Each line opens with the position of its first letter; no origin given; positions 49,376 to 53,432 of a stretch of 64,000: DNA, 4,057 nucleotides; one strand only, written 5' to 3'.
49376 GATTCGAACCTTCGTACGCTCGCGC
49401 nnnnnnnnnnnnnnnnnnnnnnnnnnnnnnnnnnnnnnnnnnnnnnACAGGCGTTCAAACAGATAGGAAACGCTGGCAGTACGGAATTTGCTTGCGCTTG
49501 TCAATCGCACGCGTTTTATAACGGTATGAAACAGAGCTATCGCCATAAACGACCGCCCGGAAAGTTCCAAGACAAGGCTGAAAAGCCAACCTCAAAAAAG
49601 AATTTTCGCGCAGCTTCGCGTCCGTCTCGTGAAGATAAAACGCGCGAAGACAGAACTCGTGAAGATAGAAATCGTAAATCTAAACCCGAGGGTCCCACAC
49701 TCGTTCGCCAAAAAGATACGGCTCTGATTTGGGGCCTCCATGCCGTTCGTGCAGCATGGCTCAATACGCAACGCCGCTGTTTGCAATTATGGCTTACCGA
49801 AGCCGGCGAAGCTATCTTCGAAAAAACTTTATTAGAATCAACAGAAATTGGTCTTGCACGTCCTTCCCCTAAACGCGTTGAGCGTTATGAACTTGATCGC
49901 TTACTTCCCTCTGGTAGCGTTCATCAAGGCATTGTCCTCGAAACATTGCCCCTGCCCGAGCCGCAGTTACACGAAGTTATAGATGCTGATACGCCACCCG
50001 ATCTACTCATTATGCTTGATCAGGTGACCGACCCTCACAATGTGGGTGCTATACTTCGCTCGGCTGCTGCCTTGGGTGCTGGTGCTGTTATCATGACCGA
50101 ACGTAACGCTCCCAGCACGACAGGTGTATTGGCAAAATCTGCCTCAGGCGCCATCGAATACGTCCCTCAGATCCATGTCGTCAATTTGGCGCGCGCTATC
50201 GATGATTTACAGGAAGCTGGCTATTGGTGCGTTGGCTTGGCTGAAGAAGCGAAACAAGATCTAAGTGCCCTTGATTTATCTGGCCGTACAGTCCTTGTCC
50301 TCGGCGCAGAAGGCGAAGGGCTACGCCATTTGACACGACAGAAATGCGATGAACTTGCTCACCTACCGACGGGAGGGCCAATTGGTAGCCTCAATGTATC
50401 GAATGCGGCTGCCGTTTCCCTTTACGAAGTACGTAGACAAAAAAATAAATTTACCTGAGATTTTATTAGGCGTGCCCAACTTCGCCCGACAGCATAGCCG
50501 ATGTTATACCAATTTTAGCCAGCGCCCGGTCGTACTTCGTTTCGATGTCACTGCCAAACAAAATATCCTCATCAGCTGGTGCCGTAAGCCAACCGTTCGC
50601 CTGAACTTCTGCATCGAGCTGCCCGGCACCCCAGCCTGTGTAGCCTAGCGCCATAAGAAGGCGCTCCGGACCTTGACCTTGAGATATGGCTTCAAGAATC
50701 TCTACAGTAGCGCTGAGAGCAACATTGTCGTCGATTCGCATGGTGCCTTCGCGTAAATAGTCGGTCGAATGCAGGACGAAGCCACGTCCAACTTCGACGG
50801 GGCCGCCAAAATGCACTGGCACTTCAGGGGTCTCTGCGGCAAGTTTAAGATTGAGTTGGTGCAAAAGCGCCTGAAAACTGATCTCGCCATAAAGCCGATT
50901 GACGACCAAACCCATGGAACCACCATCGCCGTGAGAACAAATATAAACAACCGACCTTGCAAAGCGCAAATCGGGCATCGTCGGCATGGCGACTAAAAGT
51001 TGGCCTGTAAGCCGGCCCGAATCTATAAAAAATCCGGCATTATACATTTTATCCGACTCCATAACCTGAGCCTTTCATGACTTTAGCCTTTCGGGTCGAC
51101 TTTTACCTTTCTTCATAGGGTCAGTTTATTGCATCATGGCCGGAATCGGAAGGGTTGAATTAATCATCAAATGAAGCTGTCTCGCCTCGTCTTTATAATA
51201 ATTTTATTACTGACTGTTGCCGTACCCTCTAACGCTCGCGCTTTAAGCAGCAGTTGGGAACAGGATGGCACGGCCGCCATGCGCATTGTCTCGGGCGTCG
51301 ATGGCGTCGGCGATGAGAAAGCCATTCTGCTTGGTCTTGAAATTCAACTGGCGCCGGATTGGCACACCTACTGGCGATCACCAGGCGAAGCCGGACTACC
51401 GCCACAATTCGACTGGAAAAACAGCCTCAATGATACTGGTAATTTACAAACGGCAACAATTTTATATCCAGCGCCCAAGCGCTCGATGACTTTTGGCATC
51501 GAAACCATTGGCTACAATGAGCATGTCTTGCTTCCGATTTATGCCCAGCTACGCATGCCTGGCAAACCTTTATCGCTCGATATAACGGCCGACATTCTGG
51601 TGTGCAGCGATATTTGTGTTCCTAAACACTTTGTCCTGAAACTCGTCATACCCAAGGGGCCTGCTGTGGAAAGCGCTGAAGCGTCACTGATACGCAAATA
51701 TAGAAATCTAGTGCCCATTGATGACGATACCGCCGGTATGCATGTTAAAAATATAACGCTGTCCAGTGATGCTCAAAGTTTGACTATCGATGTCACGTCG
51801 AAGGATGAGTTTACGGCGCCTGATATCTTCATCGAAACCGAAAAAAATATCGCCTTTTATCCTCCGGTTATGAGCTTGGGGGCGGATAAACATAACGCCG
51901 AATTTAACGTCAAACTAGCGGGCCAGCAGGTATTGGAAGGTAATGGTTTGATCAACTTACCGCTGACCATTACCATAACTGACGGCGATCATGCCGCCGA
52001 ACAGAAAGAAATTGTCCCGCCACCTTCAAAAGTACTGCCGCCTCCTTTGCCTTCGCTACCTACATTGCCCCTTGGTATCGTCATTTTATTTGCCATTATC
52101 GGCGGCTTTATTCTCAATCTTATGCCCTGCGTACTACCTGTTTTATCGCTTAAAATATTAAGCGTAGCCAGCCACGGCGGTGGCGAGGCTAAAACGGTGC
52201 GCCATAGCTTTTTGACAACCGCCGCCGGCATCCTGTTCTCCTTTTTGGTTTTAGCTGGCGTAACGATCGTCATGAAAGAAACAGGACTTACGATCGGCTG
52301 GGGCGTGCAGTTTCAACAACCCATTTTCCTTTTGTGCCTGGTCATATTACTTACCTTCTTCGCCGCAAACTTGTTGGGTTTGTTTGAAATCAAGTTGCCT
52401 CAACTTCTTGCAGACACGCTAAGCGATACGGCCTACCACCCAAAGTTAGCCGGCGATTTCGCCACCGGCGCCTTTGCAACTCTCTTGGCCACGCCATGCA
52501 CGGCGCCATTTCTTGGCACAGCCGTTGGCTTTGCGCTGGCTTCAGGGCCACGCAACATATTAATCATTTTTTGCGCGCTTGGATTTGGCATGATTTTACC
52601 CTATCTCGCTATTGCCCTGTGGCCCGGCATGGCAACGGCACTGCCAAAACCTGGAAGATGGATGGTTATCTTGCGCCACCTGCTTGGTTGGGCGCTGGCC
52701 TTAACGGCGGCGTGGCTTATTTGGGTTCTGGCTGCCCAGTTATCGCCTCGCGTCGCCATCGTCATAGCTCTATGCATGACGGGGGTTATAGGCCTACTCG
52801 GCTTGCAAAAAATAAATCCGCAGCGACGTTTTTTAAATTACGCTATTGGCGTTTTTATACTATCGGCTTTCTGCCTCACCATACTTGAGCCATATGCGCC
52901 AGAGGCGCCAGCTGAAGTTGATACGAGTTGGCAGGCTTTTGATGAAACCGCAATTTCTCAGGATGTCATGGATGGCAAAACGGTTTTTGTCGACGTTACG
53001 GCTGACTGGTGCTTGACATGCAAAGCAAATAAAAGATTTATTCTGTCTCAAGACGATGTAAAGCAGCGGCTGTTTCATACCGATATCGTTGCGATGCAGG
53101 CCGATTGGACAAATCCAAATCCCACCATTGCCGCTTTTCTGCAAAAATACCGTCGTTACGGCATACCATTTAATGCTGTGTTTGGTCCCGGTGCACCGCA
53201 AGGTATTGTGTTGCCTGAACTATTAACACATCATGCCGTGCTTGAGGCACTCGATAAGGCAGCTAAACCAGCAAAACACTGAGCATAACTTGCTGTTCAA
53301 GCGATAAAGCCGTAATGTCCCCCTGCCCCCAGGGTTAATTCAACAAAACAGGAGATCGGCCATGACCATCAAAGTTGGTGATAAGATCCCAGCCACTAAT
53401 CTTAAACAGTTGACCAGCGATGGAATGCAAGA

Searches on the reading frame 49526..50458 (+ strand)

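Call 88: search_protein_families(library=pfam, proteins=[window:49526-50458:+], max_evalue=0.00001)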
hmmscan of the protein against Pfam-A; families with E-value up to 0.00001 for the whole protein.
window:49526-50458:+ (310 aa): 2 families
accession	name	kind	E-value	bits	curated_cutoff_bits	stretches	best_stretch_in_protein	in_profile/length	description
PF00588.24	SpoU_methylase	-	4.9e-37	127.6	29.7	1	160-300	2-142/142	SpoU rRNA Methylase family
PF08032.17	SpoU_sub_bind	-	3.8e-06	27.6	22.8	1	67-143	1-73/76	RNA 2'-O ribose methyltransferase substrate binding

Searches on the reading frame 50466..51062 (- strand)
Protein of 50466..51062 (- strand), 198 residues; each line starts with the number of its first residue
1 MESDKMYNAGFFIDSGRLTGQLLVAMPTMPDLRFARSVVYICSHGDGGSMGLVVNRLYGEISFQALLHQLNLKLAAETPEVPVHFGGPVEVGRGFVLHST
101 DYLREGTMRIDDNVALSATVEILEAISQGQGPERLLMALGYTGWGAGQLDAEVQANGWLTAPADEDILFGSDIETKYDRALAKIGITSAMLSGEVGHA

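Call 88: search_protein_families(library=pfam, proteins=[window:50466-51062:-], max_evalue=0.00001)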
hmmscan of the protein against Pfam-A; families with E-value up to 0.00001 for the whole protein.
window:50466-51062:- (198 aa): 1 family
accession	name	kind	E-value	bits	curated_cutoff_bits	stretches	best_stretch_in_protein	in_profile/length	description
PF02622.21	DUF179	-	2.1e-47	161.5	27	1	27-185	1-157/157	AlgH-like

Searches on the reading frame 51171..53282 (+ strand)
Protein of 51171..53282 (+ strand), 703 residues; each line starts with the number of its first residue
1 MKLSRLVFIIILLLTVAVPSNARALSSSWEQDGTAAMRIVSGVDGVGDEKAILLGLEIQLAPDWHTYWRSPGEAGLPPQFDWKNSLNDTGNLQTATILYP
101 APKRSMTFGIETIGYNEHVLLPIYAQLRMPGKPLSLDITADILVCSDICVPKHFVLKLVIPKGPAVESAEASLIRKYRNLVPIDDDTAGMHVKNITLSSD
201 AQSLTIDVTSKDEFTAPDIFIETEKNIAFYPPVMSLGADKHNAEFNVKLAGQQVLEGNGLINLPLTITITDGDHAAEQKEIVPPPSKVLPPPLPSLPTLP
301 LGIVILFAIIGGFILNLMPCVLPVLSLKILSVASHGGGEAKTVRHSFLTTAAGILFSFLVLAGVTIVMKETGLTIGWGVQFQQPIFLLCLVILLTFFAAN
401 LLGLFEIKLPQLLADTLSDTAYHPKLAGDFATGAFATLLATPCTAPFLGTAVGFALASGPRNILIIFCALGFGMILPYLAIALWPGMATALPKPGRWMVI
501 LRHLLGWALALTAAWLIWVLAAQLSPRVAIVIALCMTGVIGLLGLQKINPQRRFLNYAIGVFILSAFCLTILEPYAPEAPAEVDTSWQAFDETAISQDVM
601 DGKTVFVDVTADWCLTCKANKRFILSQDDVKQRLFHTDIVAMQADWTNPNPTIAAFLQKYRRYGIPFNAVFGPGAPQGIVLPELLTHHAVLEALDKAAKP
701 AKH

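Call 88: search_protein_families(library=pfam, proteins=[window:51171-53282:+], max_evalue=0.00001)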
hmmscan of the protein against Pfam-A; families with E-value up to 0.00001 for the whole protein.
window:51171-53282:+ (703 aa): 3 families
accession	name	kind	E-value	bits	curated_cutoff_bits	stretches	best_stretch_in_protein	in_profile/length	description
PF02683.22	DsbD_TM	-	1.3e-16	61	27.1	1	304-517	4-215/219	Cytochrome C biogenesis protein transmembrane domain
PF11412.14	DsbD_N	-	1.6e-15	57.6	25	1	52-152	20-110/119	Thiol:disulfide interchange protein DsbD, N-terminal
PF13899.12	Thioredoxin_7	-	1.5e-13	51.1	27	1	592-673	7-83/83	Thioredoxin-like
